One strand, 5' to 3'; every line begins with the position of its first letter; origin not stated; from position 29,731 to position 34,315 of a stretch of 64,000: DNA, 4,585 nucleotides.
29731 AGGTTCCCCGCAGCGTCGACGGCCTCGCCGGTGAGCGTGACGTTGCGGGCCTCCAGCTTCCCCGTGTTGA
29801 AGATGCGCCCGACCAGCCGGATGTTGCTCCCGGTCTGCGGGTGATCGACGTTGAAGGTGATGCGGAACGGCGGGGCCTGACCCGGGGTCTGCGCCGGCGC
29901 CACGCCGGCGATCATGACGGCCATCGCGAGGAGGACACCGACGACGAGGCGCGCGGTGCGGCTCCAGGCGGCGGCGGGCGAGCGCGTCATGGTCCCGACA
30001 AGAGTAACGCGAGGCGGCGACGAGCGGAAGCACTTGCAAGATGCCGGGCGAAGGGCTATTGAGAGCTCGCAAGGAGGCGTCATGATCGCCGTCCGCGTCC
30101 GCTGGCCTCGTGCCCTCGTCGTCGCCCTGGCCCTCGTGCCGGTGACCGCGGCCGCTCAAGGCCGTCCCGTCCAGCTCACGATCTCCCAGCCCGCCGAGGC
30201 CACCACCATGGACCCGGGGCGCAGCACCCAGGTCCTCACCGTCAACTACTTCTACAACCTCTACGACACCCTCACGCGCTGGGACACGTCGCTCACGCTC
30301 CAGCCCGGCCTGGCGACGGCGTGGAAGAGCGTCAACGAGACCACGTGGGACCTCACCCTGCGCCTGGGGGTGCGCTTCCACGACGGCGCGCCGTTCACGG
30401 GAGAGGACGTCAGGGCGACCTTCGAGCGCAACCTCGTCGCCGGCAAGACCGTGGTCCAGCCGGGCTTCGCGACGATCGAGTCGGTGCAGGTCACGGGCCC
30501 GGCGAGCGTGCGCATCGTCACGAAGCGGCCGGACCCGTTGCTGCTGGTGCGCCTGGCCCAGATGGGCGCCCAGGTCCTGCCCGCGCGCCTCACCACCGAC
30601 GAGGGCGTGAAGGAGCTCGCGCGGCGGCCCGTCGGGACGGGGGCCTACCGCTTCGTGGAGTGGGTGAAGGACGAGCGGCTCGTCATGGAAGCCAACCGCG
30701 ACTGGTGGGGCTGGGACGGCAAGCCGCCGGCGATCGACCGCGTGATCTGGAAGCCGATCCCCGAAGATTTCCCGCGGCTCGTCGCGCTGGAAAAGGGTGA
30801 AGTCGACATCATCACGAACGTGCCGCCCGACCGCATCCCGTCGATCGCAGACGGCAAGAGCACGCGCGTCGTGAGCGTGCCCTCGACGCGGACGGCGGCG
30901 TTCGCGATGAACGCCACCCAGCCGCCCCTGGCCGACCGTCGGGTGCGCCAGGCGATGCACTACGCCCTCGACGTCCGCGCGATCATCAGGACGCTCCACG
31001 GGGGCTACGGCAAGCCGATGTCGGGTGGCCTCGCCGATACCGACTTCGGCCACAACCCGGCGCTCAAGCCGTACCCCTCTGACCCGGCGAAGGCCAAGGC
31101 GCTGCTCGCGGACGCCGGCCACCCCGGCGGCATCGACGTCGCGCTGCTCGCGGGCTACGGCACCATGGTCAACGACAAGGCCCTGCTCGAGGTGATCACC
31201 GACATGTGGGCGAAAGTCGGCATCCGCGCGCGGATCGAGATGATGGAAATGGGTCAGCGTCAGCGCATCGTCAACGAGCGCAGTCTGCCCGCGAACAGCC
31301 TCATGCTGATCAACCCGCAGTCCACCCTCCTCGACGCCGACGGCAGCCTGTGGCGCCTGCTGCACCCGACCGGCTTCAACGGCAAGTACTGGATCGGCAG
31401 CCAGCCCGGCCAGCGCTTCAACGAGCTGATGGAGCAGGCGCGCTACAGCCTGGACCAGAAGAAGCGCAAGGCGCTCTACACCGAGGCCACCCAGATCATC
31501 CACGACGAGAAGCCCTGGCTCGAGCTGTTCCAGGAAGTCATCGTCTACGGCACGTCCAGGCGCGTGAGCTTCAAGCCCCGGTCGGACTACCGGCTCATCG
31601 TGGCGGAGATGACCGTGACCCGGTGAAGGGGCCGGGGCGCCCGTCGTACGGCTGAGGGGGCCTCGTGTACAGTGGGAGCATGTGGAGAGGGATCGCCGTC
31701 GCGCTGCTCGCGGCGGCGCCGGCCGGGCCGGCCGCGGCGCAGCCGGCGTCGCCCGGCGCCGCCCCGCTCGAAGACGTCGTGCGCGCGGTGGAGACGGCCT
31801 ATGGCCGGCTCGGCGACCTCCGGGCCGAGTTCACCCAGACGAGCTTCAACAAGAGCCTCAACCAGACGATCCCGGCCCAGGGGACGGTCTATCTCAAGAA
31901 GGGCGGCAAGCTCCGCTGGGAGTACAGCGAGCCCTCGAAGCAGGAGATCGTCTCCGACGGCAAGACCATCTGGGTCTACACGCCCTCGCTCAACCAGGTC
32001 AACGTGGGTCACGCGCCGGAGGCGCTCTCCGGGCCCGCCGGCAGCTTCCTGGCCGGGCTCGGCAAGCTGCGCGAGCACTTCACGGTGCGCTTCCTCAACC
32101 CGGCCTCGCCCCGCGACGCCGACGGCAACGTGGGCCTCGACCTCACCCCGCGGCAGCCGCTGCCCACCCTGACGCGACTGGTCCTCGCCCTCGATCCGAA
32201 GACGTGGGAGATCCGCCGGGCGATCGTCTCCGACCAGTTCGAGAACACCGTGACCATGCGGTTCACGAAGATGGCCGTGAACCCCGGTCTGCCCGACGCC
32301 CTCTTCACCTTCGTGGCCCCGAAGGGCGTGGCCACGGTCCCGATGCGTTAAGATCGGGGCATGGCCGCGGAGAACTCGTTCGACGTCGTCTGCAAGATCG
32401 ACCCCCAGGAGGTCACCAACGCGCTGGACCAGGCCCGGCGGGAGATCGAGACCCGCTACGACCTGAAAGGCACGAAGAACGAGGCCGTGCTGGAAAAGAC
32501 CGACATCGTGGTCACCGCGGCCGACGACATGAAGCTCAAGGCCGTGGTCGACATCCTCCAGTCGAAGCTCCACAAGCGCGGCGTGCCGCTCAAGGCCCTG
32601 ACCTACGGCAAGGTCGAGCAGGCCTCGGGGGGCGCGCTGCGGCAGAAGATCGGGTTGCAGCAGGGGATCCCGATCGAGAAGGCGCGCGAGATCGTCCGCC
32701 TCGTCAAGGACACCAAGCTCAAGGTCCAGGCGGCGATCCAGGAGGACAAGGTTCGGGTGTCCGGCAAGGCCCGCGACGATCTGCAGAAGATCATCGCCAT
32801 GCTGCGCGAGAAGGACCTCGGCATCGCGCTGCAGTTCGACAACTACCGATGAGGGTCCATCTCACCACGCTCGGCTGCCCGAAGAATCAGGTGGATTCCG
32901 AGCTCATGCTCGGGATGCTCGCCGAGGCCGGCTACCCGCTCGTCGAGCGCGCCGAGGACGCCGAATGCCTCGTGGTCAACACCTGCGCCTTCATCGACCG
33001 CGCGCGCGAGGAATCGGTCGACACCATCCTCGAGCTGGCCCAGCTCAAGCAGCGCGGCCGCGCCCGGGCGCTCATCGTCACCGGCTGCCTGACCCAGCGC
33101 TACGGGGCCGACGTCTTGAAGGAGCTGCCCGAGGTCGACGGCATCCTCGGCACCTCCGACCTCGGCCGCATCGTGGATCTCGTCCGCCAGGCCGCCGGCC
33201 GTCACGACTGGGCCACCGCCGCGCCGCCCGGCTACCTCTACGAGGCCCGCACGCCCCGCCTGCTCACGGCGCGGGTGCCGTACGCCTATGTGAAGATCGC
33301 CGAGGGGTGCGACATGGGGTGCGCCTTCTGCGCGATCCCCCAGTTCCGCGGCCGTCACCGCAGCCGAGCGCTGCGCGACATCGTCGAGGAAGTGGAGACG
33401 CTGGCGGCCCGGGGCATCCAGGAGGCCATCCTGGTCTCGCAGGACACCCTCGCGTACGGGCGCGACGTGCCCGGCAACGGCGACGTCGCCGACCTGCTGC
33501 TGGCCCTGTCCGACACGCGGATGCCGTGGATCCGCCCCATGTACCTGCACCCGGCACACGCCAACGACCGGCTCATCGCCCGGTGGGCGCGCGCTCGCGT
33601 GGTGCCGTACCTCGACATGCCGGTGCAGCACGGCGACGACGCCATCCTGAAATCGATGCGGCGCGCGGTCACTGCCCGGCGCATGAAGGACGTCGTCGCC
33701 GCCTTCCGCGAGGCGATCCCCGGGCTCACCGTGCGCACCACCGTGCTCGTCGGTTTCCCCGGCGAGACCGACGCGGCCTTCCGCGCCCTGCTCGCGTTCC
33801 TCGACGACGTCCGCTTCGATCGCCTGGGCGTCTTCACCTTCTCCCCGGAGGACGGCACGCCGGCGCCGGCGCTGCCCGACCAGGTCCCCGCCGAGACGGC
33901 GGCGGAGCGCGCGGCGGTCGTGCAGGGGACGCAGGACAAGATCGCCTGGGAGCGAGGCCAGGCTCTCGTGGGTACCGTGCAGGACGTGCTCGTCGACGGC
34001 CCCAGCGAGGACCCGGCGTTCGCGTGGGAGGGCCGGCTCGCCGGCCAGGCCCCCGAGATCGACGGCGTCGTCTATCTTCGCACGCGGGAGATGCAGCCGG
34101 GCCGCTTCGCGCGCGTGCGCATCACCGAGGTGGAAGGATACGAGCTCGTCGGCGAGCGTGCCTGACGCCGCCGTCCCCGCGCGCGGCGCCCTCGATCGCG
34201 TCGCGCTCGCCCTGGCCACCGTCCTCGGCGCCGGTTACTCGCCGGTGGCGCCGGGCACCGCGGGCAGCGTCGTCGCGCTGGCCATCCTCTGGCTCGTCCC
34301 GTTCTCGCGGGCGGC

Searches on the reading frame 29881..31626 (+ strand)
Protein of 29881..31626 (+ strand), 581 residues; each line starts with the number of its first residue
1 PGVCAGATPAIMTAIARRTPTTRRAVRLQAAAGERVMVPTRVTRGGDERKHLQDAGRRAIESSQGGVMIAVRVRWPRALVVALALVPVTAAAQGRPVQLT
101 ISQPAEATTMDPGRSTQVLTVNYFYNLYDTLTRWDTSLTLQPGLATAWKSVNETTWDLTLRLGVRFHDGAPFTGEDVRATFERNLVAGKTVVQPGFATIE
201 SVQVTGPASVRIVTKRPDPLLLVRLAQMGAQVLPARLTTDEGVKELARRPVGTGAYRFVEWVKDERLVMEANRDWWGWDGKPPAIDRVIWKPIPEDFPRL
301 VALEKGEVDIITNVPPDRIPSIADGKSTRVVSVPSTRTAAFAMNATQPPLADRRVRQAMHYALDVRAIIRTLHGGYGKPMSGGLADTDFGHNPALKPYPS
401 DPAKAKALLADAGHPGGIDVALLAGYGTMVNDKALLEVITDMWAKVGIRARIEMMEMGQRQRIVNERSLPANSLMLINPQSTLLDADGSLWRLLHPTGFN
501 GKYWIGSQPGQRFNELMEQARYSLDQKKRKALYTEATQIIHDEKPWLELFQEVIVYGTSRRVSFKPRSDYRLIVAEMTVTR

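Call 34: search_protein_families(library=pfam, proteins=[window:29881-31626:+])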
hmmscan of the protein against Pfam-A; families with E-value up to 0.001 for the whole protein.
window:29881-31626:+ (581 aa): 1 family
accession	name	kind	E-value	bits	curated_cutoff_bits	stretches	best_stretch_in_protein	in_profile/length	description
PF00496.27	SBP_bac_5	-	5.9e-83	279.4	32.4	1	140-499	2-366/368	Bacterial extracellular solute-binding proteins, family 5 Middle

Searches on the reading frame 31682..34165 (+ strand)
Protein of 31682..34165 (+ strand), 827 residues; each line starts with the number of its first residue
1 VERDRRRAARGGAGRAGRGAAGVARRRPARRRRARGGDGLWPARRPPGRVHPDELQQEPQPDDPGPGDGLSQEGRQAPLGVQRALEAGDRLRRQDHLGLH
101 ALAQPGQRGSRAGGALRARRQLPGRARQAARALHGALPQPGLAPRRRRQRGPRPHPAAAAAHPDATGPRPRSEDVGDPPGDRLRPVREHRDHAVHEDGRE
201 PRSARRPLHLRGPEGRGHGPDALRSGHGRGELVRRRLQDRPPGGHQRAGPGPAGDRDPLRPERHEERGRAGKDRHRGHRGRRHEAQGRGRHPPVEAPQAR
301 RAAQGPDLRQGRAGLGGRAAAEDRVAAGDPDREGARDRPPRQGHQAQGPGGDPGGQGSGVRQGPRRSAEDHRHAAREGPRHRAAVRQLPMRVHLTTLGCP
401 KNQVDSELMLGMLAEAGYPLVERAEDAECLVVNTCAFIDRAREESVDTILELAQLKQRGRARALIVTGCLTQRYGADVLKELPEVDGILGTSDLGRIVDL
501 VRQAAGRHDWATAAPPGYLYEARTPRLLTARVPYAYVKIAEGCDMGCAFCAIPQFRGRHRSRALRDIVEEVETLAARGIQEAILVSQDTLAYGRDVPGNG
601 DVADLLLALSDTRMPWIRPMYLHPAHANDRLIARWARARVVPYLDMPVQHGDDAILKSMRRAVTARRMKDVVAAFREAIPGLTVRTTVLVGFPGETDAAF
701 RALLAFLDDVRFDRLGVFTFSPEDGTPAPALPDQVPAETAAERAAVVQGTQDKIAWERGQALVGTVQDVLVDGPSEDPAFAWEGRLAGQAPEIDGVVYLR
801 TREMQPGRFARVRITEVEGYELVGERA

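Call 79: search_protein_families(library=pfam, proteins=[window:31682-34165:+], max_evalue=0.0001)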
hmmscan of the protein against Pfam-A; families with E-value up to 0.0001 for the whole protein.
window:31682-34165:+ (827 aa): 3 families
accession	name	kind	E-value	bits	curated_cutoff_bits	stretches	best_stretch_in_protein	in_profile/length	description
PF00919.26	UPF0004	-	1e-27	96.4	27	1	391-490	1-98/98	Uncharacterized protein family UPF0004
PF04055.27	Radical_SAM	-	6.2e-23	82.2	29.5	1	538-707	2-166/166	Radical SAM superfamily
PF18693.7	TRAM_2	-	1.8e-15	57.3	27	1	763-825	1-61/63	TRAM domain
